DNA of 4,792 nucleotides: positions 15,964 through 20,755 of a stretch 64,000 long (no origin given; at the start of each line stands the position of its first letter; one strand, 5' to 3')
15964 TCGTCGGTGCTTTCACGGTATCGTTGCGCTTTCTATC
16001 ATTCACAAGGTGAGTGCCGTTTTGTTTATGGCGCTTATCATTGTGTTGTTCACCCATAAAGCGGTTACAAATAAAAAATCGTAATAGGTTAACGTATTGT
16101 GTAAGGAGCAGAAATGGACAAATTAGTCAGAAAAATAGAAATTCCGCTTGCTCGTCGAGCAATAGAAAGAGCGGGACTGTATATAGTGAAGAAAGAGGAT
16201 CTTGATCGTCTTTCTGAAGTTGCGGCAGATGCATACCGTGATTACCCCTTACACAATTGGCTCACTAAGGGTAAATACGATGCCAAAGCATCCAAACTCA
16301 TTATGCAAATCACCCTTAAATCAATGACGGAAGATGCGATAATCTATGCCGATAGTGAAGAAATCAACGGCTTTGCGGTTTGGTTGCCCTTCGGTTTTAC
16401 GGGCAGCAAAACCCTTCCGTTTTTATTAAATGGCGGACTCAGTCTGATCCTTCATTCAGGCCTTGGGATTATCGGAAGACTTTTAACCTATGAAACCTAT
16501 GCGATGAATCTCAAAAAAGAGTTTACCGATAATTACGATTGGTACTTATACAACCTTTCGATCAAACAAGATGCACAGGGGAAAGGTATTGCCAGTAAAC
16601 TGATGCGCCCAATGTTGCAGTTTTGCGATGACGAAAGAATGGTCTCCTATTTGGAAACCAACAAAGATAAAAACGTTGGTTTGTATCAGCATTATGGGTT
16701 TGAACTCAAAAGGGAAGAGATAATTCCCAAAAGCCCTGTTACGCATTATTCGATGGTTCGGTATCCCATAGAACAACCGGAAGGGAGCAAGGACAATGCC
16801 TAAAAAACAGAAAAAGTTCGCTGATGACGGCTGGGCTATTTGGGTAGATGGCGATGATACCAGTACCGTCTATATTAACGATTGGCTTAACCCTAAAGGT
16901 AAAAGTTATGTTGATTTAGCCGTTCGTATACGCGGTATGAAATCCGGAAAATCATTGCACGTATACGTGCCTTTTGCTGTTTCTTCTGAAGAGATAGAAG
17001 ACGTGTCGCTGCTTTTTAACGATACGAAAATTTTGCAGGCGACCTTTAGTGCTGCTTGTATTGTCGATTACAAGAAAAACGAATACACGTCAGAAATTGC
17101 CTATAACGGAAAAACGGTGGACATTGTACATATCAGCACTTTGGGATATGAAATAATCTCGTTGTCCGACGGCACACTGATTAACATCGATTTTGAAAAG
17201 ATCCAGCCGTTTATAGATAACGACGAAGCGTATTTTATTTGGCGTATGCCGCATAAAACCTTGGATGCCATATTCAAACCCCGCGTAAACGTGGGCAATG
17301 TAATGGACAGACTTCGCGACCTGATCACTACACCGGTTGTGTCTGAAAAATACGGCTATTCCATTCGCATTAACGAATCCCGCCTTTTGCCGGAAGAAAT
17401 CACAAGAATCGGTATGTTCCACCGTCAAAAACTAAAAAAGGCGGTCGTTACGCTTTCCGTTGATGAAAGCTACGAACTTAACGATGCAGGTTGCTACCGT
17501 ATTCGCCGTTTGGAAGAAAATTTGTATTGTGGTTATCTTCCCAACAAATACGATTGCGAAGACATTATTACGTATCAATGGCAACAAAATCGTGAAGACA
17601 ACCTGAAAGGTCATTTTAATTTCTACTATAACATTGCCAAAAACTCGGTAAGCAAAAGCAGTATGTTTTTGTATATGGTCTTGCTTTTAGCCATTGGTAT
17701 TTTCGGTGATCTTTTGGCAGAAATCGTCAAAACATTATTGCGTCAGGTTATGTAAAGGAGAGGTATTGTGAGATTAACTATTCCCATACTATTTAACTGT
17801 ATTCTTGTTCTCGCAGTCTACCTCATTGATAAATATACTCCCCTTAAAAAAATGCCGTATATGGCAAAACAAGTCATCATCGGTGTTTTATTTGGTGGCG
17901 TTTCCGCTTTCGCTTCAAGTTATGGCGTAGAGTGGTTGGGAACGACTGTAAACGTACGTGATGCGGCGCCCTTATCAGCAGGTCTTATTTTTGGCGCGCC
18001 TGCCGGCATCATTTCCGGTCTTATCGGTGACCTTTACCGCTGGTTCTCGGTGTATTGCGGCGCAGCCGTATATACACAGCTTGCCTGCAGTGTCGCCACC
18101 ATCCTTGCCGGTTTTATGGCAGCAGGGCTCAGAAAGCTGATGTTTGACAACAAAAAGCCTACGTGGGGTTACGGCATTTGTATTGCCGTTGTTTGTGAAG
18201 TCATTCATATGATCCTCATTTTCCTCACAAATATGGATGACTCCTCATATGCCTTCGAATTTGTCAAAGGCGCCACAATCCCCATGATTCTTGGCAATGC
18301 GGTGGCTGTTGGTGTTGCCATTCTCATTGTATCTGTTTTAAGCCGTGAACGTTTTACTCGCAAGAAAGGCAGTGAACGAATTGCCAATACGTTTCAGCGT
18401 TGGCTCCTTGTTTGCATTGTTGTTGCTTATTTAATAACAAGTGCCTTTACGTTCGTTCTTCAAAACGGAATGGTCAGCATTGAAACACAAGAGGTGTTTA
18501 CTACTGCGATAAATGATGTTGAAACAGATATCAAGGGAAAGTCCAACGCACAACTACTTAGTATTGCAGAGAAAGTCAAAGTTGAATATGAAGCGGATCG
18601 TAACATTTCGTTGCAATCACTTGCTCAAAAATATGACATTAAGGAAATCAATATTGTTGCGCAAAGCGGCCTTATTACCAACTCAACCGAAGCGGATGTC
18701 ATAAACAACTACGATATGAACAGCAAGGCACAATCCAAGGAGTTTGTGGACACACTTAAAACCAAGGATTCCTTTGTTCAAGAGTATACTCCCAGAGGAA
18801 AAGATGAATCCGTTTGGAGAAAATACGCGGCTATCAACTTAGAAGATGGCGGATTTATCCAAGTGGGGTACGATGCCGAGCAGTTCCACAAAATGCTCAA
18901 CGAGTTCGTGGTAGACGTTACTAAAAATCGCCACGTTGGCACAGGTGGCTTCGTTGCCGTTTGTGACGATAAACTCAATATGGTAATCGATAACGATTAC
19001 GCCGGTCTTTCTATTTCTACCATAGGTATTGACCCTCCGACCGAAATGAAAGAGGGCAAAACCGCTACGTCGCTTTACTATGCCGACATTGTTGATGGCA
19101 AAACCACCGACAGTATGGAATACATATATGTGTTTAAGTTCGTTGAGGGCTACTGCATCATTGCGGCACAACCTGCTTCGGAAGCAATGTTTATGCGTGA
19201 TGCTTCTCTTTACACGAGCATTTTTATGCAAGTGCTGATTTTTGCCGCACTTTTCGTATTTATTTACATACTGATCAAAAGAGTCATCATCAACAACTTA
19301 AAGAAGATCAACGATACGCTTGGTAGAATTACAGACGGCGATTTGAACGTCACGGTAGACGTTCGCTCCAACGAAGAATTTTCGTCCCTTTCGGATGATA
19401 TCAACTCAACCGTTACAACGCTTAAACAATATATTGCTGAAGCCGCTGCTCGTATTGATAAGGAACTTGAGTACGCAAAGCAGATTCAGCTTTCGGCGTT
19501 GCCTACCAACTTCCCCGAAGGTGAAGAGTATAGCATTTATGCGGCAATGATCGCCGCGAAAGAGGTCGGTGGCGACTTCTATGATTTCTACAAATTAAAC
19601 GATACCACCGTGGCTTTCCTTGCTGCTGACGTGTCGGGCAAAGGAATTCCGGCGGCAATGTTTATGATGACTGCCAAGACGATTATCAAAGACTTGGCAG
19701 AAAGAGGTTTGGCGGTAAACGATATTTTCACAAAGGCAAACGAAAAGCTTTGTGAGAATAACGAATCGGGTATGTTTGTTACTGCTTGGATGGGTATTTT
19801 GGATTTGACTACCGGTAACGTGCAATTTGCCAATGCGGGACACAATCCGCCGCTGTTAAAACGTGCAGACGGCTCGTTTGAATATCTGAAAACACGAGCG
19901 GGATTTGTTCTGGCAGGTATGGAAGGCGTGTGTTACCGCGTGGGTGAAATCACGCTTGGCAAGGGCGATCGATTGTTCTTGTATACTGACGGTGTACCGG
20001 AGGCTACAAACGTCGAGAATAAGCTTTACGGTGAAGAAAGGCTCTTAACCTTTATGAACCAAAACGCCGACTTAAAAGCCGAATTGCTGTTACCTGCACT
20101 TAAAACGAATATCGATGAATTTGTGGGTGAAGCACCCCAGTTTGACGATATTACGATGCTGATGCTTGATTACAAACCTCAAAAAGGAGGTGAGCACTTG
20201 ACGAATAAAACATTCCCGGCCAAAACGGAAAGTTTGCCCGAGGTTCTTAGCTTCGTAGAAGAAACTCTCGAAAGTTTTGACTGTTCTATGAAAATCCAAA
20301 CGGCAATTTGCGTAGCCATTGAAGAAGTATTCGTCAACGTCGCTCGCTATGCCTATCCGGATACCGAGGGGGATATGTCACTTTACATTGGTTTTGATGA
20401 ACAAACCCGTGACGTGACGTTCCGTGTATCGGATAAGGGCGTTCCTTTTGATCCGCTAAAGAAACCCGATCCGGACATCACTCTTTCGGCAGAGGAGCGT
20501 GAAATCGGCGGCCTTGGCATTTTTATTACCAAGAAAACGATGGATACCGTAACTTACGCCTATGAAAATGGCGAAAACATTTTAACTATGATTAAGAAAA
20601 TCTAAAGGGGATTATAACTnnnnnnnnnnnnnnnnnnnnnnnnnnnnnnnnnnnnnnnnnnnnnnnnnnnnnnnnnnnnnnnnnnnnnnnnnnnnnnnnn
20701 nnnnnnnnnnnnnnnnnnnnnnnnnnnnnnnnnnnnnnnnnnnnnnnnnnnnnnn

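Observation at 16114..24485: Eight-gene operon: sigma-less partner-switching module with two STAS proteins, an alarmone-hydrolase-like HD and a kinase fusion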

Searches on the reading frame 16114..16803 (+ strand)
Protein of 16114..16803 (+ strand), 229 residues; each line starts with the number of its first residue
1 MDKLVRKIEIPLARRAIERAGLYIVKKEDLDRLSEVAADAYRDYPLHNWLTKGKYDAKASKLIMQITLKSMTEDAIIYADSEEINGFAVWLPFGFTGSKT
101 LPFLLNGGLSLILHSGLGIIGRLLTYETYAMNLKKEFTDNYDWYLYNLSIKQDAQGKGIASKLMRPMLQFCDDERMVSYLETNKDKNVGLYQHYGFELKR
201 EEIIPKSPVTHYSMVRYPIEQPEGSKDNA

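Call 3: search_protein_families(library=pfam, proteins=[window:16114-16803:+], max_evalue=0.01)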
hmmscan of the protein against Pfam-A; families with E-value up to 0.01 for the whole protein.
window:16114-16803:+ (229 aa): 3 families
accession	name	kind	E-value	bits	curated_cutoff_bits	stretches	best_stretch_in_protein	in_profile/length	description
PF13508.13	Acetyltransf_7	-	3e-08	34.4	27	1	141-197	27-83/84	Acetyltransferase (GNAT) domain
PF00583.31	Acetyltransf_1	-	9.5e-08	32.8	20.7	1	136-196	55-116/116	Acetyltransferase (GNAT) family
PF13673.13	Acetyltransf_10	-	4.5e-07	30.3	23.6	1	144-202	53-113/128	Acetyltransferase (GNAT) domain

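Call 4: search_protein_families(library=ncbifam, proteins=[window:16114-16803:+], max_evalue=0.01)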
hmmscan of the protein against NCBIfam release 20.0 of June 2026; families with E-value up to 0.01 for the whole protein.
window:16114-16803:+ (229 aa): 3 families
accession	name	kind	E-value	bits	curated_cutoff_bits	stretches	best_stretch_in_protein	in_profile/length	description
TIGR01575.1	rimI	equivalog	0.00033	20.8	86.4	1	145-197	58-113/132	ribosomal protein S18-alanine N-acetyltransferase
NF007527.0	PRK10140.1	equivalog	0.00079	19.3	236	1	148-199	84-139/162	N-acetyltransferase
NF033083.0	AAC_3_I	equivalog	0.0023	18.1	200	1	118-196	58-134/145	AAC(3)-I family aminoglycoside N-acetyltransferase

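Call 15: list_cluster_members(proteins=[window:16114-16803:+, window:16796-17755:+, window:17768-20605:+, window:20620-20916:+, window:20916-21482:+, window:21487-22665:+, window:22680-23576:+, window:23598-24485:+])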
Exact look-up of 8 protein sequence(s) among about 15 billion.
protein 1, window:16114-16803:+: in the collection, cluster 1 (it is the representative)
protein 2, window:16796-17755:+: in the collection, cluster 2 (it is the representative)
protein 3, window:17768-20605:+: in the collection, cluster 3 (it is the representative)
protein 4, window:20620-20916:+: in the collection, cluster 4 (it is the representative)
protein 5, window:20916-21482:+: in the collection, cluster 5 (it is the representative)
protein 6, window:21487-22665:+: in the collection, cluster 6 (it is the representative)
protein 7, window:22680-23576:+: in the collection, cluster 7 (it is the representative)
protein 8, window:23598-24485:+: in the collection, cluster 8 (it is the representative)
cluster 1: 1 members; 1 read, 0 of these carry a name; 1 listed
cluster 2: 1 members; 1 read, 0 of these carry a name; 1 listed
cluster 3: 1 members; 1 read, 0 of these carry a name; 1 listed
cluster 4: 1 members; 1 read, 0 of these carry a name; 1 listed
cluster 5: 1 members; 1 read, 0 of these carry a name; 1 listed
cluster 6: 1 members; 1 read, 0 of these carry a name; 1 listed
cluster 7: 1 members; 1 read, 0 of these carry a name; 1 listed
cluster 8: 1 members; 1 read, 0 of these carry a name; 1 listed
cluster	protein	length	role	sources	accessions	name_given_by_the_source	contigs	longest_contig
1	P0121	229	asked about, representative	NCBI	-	-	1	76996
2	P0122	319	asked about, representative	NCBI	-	-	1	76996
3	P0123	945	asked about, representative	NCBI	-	-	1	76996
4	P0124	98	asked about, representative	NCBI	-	-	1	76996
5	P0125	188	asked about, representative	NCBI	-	-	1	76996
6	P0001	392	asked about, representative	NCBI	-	-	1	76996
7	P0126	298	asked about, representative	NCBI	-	-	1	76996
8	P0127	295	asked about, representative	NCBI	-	-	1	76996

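Call 55: search_protein_families(library=padloc, proteins=[window:16114-16803:+], max_evalue=0.001)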
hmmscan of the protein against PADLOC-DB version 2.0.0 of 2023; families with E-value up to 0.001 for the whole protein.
window:16114-16803:+ (229 aa): 0 families

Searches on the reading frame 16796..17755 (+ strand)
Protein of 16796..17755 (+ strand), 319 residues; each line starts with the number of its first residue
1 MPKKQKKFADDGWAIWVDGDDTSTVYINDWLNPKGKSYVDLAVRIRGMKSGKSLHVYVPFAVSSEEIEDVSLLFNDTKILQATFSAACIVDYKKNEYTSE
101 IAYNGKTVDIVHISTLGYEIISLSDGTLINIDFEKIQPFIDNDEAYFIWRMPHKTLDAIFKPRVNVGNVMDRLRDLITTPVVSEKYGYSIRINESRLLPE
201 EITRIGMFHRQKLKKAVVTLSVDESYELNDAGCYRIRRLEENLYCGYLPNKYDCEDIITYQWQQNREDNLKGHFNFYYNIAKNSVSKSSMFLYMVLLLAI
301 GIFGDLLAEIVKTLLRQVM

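Call 3: search_protein_families(library=pfam, proteins=[window:16796-17755:+], max_evalue=0.01)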
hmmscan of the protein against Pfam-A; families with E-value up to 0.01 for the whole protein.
window:16796-17755:+ (319 aa): 0 families

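Call 4: search_protein_families(library=ncbifam, proteins=[window:16796-17755:+], max_evalue=0.01)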
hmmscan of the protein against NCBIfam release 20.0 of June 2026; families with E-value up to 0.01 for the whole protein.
window:16796-17755:+ (319 aa): 0 families

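Call 39: find_homologous_proteins(query=window:16796-17755:+, max_evalue=0.001)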
Query window:16796-17755:+ (319 aa): 5723 proteins with E <= 0.001 among 7399 candidates; the best 120 are listed.
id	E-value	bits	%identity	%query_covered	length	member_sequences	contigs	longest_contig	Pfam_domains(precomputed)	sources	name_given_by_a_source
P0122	4.7e-213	724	100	100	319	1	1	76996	-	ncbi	-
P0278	2.3e-194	663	91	99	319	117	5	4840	-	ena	-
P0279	8.4e-194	661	91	99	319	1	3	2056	-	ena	-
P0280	1.5e-193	660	91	99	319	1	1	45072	-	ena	-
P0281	6.1e-193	658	90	99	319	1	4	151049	-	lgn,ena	-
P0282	6.6e-193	658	90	99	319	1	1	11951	-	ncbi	-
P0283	5.0e-190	648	87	100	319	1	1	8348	-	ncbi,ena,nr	ncbi:MAG: hypothetical protein IKU24_01130 [Clostridia bacterium]|nr:hypothetical protein [Clostridi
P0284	2.2e-188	643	87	100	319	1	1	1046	-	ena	-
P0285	1.5e-187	640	87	100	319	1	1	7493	-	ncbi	-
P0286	1.9e-187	640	87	99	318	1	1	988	-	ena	-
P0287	5.0e-187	639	88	100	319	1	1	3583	-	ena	-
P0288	7.5e-187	638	86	99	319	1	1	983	-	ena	-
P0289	1.0e-186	638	87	99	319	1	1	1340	-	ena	-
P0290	2.9e-185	633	86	100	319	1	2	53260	-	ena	-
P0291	6.2e-185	632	87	99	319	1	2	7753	-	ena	-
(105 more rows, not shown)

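Call 55: search_protein_families(library=padloc, proteins=[window:16796-17755:+], max_evalue=0.001)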
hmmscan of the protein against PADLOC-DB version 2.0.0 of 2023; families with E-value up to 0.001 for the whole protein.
window:16796-17755:+ (319 aa): 0 families

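Call 74: predict_structure(alignment_id=A3)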
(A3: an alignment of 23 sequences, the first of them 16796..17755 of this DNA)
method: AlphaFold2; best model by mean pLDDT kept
length: 319 residues; sequences in the alignment: 23
mean_pLDDT: 57.4   pTM: 0.52
mean pLDDT of the five models: 57.4, 56.4, 55.0, 54.7, 52.6
residues with pLDDT >= 90: 11; 70-90: 114; 50-70: 48; < 50: 146
segments of 3 or more residues with pLDDT < 50: 1-6, 72-90, 159-245, 257-286
pLDDT, mean of each block of 10 residues (from residue 1): 49 76 66 61 82 87 82 40 41 74 68 85 91 88 83 59 40 29 22 22 22 25 24 35 48 52 39 44 54 82 87 84
secondary structure, 60 per line:
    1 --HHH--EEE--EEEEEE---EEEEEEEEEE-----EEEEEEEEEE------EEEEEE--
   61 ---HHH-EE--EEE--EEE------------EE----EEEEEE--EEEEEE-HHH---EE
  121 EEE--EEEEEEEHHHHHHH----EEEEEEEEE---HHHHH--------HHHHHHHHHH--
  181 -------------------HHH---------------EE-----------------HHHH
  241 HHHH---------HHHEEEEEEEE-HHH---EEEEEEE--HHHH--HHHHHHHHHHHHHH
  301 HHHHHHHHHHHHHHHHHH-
elements in order: E8-10 E13-18 E22-31 E37-46 E53-58 E72-74 E77-79 E98-103 E106-111 E119-123 E126-132 H133-139 E144-152 H156-160 H169-178 H237-244 E257-264 E272-278 H281-284 H287-318

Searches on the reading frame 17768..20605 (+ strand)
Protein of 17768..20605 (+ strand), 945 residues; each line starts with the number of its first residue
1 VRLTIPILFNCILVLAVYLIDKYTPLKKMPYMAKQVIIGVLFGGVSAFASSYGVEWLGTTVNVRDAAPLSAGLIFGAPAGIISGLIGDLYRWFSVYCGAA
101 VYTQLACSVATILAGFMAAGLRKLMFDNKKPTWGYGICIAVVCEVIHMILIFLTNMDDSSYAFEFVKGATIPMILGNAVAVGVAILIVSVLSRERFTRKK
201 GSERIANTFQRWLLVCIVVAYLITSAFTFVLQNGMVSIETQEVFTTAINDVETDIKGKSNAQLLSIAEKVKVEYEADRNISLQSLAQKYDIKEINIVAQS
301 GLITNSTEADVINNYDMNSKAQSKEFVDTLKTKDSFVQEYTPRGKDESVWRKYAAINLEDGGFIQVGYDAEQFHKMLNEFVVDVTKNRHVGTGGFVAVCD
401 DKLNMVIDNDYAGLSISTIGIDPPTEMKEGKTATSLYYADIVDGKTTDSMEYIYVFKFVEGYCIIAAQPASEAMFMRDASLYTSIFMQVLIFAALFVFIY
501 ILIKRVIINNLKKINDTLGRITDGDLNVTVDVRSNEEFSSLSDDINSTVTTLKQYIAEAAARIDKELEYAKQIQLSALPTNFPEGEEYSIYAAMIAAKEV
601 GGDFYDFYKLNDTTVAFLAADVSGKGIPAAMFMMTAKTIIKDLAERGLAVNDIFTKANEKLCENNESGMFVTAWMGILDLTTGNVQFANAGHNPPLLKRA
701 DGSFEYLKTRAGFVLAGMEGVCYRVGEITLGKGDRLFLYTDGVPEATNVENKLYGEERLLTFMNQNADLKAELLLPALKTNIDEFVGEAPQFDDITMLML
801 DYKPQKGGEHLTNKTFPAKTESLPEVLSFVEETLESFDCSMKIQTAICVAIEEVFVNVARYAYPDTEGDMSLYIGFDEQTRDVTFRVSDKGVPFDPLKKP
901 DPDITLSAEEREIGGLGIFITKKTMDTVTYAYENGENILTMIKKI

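Call 3: search_protein_families(library=pfam, proteins=[window:17768-20605:+], max_evalue=0.01)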
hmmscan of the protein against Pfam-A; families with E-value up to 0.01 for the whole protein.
window:17768-20605:+ (945 aa): 5 families
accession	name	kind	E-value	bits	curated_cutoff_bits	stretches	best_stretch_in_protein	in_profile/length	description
PF07228.17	SpoIIE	-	4.5e-49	167.4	25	1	612-802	2-191/192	Stage II sporulation protein E (SpoIIE)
PF13581.12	HATPase_c_2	-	8.5e-25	87.7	27.4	1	816-943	1-127/127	Histidine kinase-like ATPase domain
PF07694.17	5TM-5TMR_LYT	-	1.1e-23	84.1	24.6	1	31-189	14-167/169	5TMR of 5TMR-LYT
PF00672.30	HAMP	-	0.00013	22.7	25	1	503-553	2-52/53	HAMP domain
PF07155.17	ECF-ribofla_trS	-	0.0043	17.5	26.7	1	54-187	26-165/172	ECF-type riboflavin transporter, S component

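Call 4: search_protein_families(library=ncbifam, proteins=[window:17768-20605:+], max_evalue=0.01)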
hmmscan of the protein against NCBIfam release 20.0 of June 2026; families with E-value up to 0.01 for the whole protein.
window:17768-20605:+ (945 aa): 16 families
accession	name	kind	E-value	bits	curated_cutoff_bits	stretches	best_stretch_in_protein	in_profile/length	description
NF038263.1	prot_phos_SiaA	equivalog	2.1e-16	59.6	700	2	553-799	401-654/658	biofilm regulation protein phosphatase SiaA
NF045505.1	RR_RssB_Pseudo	equivalog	8.7e-13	48.1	700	1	564-770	153-364/394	two-component system response regulator RssB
TIGR02865.1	spore_II_E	equivalog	1.8e-08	32.9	490.8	1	529-770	493-732/764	stage II sporulation protein E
NF003144.0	PRK04069.1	equivalog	1.2e-07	31.3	145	1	847-943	43-141/161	anti-sigma B factor RsbW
TIGR02956.1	TMAO_torS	equivalog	7.5e-07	27.6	676.5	1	484-571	333-422/967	TMAO reductase system sensor histidine kinase/response regulator TorS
TIGR01924.1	rsbW_low_gc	equivalog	3.4e-06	26.6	155.05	1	847-943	43-141/159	anti-sigma B factor RsbW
NF047851.1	MCPCitTducer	equivalog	0.00026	20.2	900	1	438-554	150-264/553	methyl-accepting chemotaxis citrate transducer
NF033092.0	HK_WalK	equivalog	0.00027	19.7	725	1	482-566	175-256/594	cell wall metabolism sensor histidine kinase WalK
NF047794.1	HisKinPtgB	equivalog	0.00029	19.2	1000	0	489-557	344-410/656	two-component system sensor histidine kinase PgtB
NF008318.0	PRK11107.1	equivalog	0.00033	18.8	890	1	474-565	170-260/920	two-component sensor histidine kinase BarA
TIGR01925.2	spIIAB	equivalog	0.00044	20.2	135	1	834-937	25-127/137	anti-sigma F factor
NF041210.1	his_kin_PieS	equivalog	0.00054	19.1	850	1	482-558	166-242/474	two component system sensor histidine kinase PieS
NF007837.0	PRK10549.1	equivalog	0.0012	17.6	603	1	493-554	174-235/466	envelope stress sensor histidine kinase BaeS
NF012163.2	BaeS_SmeS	equivalog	0.0019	17.2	500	1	493-554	174-235/457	sensor histidine kinase efflux regulator BaeS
NF040691.1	MtrAB_MtrB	equivalog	0.0025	16.9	450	1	472-558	182-263/507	MtrAB system histidine kinase MtrB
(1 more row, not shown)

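Call 55: search_protein_families(library=padloc, proteins=[window:17768-20605:+], max_evalue=0.001)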
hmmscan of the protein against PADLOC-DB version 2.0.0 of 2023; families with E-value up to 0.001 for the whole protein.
window:17768-20605:+ (945 aa): 0 families

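Call 70: search_solved_structures(query=window:17768-20605:+, max_evalue=0.001)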
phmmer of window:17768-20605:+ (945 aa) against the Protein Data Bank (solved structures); distinct sequences matched with E-value up to 0.001: 7.
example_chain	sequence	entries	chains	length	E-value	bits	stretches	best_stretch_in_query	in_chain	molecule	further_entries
3ke6_A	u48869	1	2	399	4.6e-15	58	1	594-745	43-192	Protein Rv1364c/MT1410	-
3es2_A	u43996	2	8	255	1.5e-09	39.7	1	566-745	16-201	Probable two-component response regulator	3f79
3eq2_A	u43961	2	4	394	4.7e-09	38.1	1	565-745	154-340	Probable two-component response regulator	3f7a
6k4e_A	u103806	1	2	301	2.8e-08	35.5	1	540-800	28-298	Putative serine phosphatase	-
5mqh_A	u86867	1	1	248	8.8e-05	24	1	599-775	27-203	Serine phosphatase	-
3t91_A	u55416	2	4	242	0.00015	23.2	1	599-775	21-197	Stage II sporulation protein E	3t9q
5ucg_A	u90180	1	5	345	0.0004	21.8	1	599-775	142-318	Stage II sporulation protein E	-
